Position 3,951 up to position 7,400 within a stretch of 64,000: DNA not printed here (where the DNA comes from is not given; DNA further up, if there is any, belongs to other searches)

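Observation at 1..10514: Local amplification of a giant multidomain GH-A hydrolase: three paralogs, two in tandem with the translation-initiation region co-duplicated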

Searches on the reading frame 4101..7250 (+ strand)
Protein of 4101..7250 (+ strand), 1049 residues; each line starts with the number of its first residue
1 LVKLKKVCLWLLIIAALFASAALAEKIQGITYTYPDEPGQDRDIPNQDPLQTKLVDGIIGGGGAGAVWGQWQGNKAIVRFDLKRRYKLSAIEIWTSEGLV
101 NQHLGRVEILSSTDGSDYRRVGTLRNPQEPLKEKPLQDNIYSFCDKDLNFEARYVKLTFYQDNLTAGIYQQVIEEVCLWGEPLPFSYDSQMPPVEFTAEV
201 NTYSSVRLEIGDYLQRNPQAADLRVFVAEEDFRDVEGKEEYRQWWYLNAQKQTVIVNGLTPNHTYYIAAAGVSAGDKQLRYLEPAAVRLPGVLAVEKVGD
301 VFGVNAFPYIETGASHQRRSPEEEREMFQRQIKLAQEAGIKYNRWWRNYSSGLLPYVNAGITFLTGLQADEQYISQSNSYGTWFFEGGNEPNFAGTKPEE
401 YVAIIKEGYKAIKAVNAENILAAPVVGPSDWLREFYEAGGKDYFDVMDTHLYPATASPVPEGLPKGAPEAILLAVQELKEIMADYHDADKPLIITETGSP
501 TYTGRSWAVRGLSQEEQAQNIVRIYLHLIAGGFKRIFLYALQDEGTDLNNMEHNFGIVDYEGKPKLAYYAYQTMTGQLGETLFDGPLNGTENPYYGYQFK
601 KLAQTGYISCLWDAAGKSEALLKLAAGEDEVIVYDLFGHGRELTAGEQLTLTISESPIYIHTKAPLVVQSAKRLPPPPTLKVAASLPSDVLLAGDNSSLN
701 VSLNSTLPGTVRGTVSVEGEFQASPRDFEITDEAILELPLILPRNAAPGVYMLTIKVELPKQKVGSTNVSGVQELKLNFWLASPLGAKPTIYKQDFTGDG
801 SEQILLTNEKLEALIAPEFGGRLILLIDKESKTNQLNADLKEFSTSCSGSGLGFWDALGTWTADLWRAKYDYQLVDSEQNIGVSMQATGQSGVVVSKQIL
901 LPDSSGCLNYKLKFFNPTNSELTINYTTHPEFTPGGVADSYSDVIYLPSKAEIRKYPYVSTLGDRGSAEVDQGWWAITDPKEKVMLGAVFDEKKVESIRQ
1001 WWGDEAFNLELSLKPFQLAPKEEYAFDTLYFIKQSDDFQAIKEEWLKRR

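Call 13: search_protein_families(library=pfam, proteins=[window:4101-7247:+], max_evalue=0.1)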
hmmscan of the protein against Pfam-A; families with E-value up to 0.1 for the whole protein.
window:4101-7247:+ (1049 aa): 6 families
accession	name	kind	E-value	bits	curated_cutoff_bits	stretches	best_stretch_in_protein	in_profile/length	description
PF00754.31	F5_F8_type_C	-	4.4e-05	24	28.2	1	53-162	16-115/127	F5/8 type C domain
PF22633.2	F5_F8_type_C_2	-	0.0017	19.4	27.8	1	53-129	1-73/91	NedA-like, galactose-binding domain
PF00150.24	Cellulase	-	0.0019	18.2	23.5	1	378-509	117-244/272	Cellulase (glycosyl hydrolase family 5)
PF01229.23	Glyco_hydro_39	-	0.0019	17.5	26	1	381-582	148-355/472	Glycosyl hydrolases family 39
PF09095.17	AmyA-gluTrfs_C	-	0.021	14.9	22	0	795-837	1-43/284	Alpha-amylase/4-alpha-glucanotransferase, C-terminal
PF11790.14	Glyco_hydro_cc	-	0.035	14.1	21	1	387-499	71-173/237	Glycosyl hydrolase catalytic core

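Call 16: find_encoding_contigs(protein=window:4101-7250:+, flank=10000, max_places=6)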
Protein window:4101-7250:+ (1049 aa): no gene with exactly this product is on record in the collection.

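Call 17: find_homologous_proteins(query=window:4101-7247:+)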
Query window:4101-7247:+ (1049 aa): 7 proteins with E <= 0.001 among 8000 candidates.
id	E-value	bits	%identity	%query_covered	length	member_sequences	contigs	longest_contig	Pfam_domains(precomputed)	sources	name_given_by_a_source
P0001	0.0e+0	2414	100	100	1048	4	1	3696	-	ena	-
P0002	0.0e+0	1803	75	98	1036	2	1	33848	PF00754.32,PF22633.4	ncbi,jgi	jgi:hypothetical protein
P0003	0.0e+0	1699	69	98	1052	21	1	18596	PF00754.32,PF22633.4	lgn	-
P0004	0.0e+0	1592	64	100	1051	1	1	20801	PF00754.32,PF11790.15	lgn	-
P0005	1.6e-224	766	47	62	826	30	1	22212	PF00754.32,PF11790.15,PF22633.4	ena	-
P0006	4.8e-217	741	46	61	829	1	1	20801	PF00754.32,PF11790.15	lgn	-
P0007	1.0e-215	737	47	61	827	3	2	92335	PF00754.32,PF11790.15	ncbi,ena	-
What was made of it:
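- Tried and rejected: Exact look-up of the TTG-start protein failed, because public gene calls start at GTG 4104 (calls 16, 17).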

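Call 18: find_encoding_contigs(protein=P0002, flank=10000, max_places=4)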
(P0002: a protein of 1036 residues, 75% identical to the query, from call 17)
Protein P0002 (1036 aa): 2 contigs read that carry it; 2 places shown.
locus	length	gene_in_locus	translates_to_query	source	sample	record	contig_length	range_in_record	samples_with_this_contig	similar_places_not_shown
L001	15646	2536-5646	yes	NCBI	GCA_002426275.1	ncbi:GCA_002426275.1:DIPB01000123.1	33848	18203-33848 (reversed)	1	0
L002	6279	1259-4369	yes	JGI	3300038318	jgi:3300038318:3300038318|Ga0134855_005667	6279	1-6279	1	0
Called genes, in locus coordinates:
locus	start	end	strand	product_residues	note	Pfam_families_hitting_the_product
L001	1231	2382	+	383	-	-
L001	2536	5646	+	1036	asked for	PF00754:F5_F8_type_C (weak), PF22633:F5_F8_type_C_2 (faint)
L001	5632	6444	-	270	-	-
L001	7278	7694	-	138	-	-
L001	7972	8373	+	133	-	PF04041:Glyco_hydro_130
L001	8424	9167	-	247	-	PF07690:MFS_1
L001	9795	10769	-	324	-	PF00356:LacI, PF00532:Peripla_BP_1, PF13407:Peripla_BP_4 (weak), PF13377:Peripla_BP_3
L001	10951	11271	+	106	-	-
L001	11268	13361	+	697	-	-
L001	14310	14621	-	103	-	-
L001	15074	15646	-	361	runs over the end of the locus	-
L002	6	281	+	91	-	-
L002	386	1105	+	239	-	-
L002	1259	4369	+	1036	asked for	PF00754:F5_F8_type_C (weak), PF22633:F5_F8_type_C_2 (faint)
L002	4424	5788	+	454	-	PF01547:SBP_bac_1, PF13416:SBP_bac_8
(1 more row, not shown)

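Call 19: find_encoding_contigs(protein=P0004, flank=10000, max_places=4)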
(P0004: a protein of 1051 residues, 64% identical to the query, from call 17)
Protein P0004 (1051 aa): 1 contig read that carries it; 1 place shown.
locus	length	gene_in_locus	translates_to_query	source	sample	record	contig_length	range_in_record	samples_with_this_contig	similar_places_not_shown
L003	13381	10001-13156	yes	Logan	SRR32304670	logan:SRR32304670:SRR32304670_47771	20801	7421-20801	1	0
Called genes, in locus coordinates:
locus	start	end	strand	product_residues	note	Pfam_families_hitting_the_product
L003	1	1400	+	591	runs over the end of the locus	-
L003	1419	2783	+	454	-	PF01547:SBP_bac_1, PF13416:SBP_bac_8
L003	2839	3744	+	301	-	PF00528:BPD_transp_1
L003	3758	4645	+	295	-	PF00528:BPD_transp_1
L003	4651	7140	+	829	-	PF00754:F5_F8_type_C (faint), PF11790:Glyco_hydro_cc (weak)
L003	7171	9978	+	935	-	PF00754:F5_F8_type_C, PF22633:F5_F8_type_C_2 (faint), PF19077:Big_13 (faint), PF13860:FlgD_ig, PF17936:Big_6 (weak), PF13860:FlgD_ig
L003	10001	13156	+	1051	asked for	PF00754:F5_F8_type_C (weak), PF11790:Glyco_hydro_cc (faint)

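Call 20: find_encoding_contigs(protein=P0007, flank=10000, max_places=4)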
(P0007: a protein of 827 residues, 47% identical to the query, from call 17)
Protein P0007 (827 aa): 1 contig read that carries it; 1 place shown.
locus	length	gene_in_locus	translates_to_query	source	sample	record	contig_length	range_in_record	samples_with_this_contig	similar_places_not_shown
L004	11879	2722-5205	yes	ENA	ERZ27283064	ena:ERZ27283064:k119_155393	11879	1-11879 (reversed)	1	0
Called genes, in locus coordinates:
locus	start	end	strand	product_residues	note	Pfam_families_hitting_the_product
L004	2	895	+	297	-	?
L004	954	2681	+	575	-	-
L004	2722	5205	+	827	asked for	PF00754:F5_F8_type_C (faint), PF11790:Glyco_hydro_cc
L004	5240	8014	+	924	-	PF00754:F5_F8_type_C (weak), PF22633:F5_F8_type_C_2 (faint), PF13585:CHU_C (faint), PF13860:FlgD_ig, PF19077:Big_13 (faint), PF17936:Big_6 (weak), PF13860:FlgD_ig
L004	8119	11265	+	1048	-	-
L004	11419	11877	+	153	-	?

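Call 22: find_encoding_contigs(protein=P0003, flank=10000, max_places=4)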
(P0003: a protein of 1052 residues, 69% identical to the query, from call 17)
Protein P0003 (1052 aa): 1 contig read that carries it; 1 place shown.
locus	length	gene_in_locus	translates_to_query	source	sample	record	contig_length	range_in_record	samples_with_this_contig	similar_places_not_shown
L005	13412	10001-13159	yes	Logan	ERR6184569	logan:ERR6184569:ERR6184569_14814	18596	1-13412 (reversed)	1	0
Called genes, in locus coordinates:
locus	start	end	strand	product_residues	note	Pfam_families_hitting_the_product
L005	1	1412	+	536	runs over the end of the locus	-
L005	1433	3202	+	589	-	PF16331:TolA_bind_tri (faint)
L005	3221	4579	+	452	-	PF01547:SBP_bac_1, PF13416:SBP_bac_8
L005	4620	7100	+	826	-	PF22633:F5_F8_type_C_2 (faint), PF00754:F5_F8_type_C (weak), PF11790:Glyco_hydro_cc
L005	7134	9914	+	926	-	PF00754:F5_F8_type_C, PF22633:F5_F8_type_C_2 (faint), PF13860:FlgD_ig (weak), PF13585:CHU_C (faint), PF00754:F5_F8_type_C (weak), PF18962:Por_Secre_tail (faint), PF19077:Big_13 (faint), PF13860:FlgD_ig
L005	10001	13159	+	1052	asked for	PF00754:F5_F8_type_C, PF22633:F5_F8_type_C_2 (weak)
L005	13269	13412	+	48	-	?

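Call 23: find_encoding_contigs(protein=P0005, flank=10000, max_places=4)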
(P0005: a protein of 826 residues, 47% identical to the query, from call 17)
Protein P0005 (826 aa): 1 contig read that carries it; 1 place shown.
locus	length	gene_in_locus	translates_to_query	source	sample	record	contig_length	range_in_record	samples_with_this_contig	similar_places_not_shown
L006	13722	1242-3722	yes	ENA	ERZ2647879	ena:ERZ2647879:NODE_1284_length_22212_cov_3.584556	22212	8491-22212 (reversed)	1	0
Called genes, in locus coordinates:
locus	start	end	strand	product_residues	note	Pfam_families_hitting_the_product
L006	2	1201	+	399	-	?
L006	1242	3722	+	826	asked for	PF22633:F5_F8_type_C_2 (faint), PF00754:F5_F8_type_C (weak), PF11790:Glyco_hydro_cc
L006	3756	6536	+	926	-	PF00754:F5_F8_type_C, PF22633:F5_F8_type_C_2 (faint), PF13860:FlgD_ig (weak), PF13585:CHU_C (faint), PF00754:F5_F8_type_C (weak), PF18962:Por_Secre_tail (faint), PF19077:Big_13 (faint), PF13860:FlgD_ig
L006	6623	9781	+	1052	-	PF00754:F5_F8_type_C, PF22633:F5_F8_type_C_2 (weak)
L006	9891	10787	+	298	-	PF00528:BPD_transp_1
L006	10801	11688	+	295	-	PF00528:BPD_transp_1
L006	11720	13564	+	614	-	-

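Call 27: search_solved_structures(query=A1, max_evalue=1, show_alignments=2)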
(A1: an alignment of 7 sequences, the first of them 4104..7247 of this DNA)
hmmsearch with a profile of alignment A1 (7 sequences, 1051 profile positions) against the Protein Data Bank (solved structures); distinct sequences matched with E-value up to 1: 8.
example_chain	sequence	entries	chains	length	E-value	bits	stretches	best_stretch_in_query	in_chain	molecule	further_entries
5jvk_A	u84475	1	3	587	2e-10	42.2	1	387-669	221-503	Uncharacterized protein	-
5bx9_A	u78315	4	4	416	5.8e-07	30.7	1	475-583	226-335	PslG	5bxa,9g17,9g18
4zn2_A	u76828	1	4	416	5.8e-07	30.7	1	475-583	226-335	PslG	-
2bs9_A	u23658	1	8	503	0.0033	18.3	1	379-585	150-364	BETA-XYLOSIDASE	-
1w91_A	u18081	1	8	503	0.0035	18.2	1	379-585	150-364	BETA-XYLOSIDASE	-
8i0j_A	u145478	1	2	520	0.039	14.7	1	380-577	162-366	Glycoside hydrolase family 39 beta-xylosidase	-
8i0x_B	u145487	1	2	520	0.039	14.7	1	380-577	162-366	Glycoside hydrolase family 39 beta-xylosidase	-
4lks_A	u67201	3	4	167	0.15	12.7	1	75-122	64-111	Glycosyl hydrolase, family 31/fibronectin type III domain protein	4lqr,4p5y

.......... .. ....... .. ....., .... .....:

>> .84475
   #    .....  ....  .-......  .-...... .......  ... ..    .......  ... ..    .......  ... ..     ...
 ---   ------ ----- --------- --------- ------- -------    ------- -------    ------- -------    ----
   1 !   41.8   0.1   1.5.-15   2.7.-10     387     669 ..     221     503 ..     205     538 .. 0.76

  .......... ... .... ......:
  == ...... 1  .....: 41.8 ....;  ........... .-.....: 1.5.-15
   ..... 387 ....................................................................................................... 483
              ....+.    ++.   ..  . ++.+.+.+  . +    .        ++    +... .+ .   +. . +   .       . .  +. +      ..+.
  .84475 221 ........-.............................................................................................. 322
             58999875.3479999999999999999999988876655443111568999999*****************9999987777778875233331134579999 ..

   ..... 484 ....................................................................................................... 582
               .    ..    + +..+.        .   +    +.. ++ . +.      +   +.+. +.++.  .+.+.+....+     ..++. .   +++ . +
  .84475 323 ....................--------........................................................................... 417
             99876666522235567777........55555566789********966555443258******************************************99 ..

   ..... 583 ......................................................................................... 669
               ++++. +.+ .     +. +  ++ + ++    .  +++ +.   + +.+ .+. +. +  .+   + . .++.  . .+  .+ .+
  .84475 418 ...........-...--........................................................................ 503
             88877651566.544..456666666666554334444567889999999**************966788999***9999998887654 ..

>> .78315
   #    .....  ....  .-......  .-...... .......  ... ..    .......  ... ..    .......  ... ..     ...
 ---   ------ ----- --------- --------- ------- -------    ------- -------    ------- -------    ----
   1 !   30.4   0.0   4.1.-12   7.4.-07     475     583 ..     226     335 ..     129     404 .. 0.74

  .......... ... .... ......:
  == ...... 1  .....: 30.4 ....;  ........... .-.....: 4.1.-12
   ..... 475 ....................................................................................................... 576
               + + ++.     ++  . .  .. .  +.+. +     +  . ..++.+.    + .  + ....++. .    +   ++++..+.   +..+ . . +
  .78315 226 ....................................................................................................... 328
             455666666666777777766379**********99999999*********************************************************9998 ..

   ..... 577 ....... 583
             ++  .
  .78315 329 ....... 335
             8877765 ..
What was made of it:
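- On CAZy GH39 (clan GH-A): The 7-sequence profile gives 2e-10 for 5jvk (call 27).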

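Call 28: find_related_loci(query=A1, collection=genome_contigs, flank=10000)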
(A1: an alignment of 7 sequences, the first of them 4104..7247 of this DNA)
Query A1 (1048 aa) in genome_contigs; peptide patterns used: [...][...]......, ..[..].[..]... (x = any residue, [..] = any of these).
320 stretches matched a pattern; 208 encode a relative of the query (tblastn E <= 1e-3); the best 80 are kept; 80 distinct loci.
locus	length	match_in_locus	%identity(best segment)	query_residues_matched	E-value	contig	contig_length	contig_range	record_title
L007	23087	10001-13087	69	23-1048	0e+0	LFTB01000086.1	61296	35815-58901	MAG: Clostridia bacterium DTU084 scaffold2095, whole genome shotgun sequence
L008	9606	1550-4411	26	67-1021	5e-82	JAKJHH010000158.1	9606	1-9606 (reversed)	MAG: Verrucomicrobia bacterium isolate UR.bin179 NODE_158_length_9606_cov_2.614860, whole genome shotgun sequence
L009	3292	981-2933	28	66-726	3e-56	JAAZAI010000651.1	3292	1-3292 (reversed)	MAG: Lentisphaerae bacterium isolate AS06rmzACSIP_410 756436_AS06, whole genome shotgun sequence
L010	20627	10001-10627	32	367-587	8e-23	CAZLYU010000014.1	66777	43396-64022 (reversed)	MAG TPA_asm: uncultured Planctomycetales bacterium isolate SRP128890_co1_272 genome assembly, contig: NODE_716_length_66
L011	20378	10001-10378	38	377-505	3e-15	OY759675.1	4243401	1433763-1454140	MAG: Sedimentisphaerales bacterium isolate f0e5d044-1a19-4baf-a299-9636c83af3ad genome assembly, chromosome: 1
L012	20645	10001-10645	33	354-566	8e-19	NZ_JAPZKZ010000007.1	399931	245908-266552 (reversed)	Mycobacterium sp. RTGN6 contig00007, whole genome shotgun sequence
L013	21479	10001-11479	37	383-659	7e-15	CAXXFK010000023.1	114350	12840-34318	MAG: Sedimentisphaerales bacterium isolate b913d1aa-c6fb-43ae-b699-25cabd59f994 genome assembly, contig: contig_23, whol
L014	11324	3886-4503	28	378-571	2e-14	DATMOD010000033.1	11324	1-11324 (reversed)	MAG TPA_asm: Patescibacteria group bacterium isolate SMAG_U12867 k141_3070569, whole genome shotgun sequence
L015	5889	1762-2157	35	377-511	6e-14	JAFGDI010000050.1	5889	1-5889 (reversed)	MAG: Sedimentisphaerales bacterium isolate Zod_Metabat.1166 k87_2292548, whole genome shotgun sequence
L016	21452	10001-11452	36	396-668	9e-13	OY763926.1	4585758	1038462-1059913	MAG: Sedimentisphaerales bacterium isolate 7f5c64f7-1a0d-4936-834e-775057159072 genome assembly, chromosome: 1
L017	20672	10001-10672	29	388-584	1e-12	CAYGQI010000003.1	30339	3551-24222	MAG TPA_asm: uncultured Anaerolineales bacterium isolate ERP119294_co1_125 genome assembly, contig: NODE_1680_length_303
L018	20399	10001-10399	34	353-501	1e-12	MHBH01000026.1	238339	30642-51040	MAG: Lentisphaerae bacterium GWF2_49_21 gwf2_scaffold_170, whole genome shotgun sequence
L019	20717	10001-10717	28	362-573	1e-12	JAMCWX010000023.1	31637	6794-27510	MAG: Chloroflexota bacterium isolate FK_Sedi_B_Bin.47 NODE_4272_length_31637_cov_8.12126, whole genome shotgun sequence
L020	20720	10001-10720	28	361-584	2e-12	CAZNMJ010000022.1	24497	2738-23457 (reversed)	MAG TPA_asm: uncultured Anaerolineales bacterium isolate SRP239594_co1_144 genome assembly, contig: NODE_662_length_2449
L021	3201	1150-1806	29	383-584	2e-12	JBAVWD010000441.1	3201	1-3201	MAG: Anaerolineae bacterium isolate MFD01591_ilm_asm_bin2 k127_14227, whole genome shotgun sequence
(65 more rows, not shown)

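Call 32: search_protein_families(library=pfam, proteins=[L004:954-2678:+], max_evalue=0.001)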
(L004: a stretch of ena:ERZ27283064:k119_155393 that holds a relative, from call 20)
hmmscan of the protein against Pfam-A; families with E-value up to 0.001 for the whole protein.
L004:954-2678:+ (575 aa): 0 families
